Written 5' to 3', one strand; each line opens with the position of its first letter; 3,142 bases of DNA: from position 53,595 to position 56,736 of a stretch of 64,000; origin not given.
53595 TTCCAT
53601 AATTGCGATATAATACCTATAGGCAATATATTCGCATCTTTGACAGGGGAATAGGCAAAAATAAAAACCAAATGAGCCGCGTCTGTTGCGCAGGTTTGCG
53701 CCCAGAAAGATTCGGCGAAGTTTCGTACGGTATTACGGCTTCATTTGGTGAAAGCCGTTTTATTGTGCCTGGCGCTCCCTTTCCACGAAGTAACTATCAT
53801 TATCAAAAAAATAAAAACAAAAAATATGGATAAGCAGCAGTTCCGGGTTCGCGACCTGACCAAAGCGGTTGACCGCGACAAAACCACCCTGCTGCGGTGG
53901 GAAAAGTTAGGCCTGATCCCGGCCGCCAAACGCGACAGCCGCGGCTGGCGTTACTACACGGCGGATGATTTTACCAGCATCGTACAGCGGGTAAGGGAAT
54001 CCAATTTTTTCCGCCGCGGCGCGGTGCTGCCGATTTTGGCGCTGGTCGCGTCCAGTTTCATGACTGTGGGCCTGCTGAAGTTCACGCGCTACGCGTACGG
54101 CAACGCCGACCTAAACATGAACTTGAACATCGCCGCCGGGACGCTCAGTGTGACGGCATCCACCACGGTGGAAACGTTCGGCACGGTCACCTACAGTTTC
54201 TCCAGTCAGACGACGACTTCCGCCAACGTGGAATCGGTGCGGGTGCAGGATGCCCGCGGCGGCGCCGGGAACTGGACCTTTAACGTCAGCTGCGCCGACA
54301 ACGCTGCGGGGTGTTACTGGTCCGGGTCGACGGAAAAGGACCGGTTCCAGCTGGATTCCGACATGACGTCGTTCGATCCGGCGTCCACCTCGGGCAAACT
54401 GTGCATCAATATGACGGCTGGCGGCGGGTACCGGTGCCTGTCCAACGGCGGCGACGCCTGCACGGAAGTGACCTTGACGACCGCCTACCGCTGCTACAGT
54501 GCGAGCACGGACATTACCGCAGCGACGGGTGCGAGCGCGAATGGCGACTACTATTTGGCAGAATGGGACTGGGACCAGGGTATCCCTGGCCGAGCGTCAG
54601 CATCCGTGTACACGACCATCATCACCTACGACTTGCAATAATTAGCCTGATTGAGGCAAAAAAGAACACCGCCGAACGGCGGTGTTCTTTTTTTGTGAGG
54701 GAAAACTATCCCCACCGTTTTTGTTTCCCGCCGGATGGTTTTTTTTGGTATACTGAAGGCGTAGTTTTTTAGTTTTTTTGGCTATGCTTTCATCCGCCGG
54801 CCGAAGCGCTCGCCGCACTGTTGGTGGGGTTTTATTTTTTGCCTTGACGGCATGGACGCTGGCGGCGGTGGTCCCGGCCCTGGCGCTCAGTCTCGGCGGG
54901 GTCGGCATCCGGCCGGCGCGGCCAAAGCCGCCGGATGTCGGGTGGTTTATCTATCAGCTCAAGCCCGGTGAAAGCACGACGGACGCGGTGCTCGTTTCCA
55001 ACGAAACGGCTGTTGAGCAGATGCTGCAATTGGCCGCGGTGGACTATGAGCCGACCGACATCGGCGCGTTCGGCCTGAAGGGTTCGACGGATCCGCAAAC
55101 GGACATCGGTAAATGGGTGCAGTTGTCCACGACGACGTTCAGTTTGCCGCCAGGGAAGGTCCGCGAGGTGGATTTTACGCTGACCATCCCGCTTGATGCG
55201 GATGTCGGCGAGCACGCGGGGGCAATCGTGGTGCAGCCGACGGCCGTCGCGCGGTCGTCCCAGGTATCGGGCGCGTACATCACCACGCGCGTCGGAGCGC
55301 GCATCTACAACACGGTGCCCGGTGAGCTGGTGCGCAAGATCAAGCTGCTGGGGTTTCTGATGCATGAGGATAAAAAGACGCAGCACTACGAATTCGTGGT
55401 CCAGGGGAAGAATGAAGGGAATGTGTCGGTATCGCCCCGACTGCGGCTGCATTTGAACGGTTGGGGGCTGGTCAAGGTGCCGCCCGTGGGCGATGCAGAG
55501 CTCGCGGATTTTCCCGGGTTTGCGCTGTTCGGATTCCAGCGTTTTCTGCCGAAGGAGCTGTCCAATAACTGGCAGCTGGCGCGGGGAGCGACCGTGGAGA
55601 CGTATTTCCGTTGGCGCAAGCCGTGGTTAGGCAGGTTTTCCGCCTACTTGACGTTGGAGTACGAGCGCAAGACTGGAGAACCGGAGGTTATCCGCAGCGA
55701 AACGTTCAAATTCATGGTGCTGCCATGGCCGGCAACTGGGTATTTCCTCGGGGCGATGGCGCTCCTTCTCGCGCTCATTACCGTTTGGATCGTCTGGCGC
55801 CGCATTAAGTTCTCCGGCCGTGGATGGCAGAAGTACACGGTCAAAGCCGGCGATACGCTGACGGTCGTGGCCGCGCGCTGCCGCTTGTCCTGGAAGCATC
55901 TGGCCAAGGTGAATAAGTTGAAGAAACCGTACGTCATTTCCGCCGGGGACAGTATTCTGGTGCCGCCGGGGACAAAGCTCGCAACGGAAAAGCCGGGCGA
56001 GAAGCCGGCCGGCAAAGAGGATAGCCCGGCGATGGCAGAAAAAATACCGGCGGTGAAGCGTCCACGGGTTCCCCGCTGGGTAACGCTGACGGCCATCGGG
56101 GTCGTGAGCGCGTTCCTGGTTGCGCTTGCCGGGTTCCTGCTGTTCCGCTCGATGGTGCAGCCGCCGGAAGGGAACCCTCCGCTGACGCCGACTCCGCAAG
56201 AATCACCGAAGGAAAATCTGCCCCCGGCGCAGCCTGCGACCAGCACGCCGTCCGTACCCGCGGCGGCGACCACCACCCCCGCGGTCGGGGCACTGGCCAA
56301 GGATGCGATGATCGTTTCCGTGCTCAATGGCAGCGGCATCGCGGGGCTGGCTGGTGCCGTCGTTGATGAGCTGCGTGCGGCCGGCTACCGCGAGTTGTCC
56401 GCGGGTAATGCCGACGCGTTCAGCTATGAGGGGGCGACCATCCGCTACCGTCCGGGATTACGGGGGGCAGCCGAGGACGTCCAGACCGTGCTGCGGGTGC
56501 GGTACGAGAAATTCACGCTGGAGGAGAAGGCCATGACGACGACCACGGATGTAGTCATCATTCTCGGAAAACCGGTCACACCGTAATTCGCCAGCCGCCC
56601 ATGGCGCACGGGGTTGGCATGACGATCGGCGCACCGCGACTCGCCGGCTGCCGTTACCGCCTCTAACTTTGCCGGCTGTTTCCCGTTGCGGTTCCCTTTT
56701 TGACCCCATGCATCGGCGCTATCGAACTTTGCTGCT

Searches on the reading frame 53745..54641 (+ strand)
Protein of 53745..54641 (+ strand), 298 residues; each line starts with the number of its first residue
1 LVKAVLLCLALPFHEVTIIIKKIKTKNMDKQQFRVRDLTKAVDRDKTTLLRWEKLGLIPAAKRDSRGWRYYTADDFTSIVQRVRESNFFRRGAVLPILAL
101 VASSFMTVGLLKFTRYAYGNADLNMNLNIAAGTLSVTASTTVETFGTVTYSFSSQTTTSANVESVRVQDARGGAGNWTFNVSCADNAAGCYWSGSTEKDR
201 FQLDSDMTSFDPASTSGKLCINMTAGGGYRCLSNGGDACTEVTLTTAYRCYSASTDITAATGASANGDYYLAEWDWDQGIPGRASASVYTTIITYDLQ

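Call 55: search_protein_families(library=pfam, proteins=[window:53745-54641:+], max_evalue=0.00001)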
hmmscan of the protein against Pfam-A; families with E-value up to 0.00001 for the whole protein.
window:53745-54641:+ (298 aa): 1 family
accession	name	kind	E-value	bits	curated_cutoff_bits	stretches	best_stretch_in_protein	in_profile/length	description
PF00376.29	MerR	-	7.4e-06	26.1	28.2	0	47-71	14-38/38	MerR family regulatory protein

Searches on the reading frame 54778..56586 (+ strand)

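Call 55: search_protein_families(library=pfam, proteins=[window:54778-56586:+], max_evalue=0.00001)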
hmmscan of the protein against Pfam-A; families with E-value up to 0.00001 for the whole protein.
window:54778-56586:+ (602 aa): 2 families
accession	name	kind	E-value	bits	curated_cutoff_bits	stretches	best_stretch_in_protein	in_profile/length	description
PF13399.11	LytR_C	-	1.9e-13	51.5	22.2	1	513-598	4-84/86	LytR cell envelope-related transcriptional attenuator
PF01476.26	LysM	-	1.4e-09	38.2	20.9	1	353-396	1-43/43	LysM domain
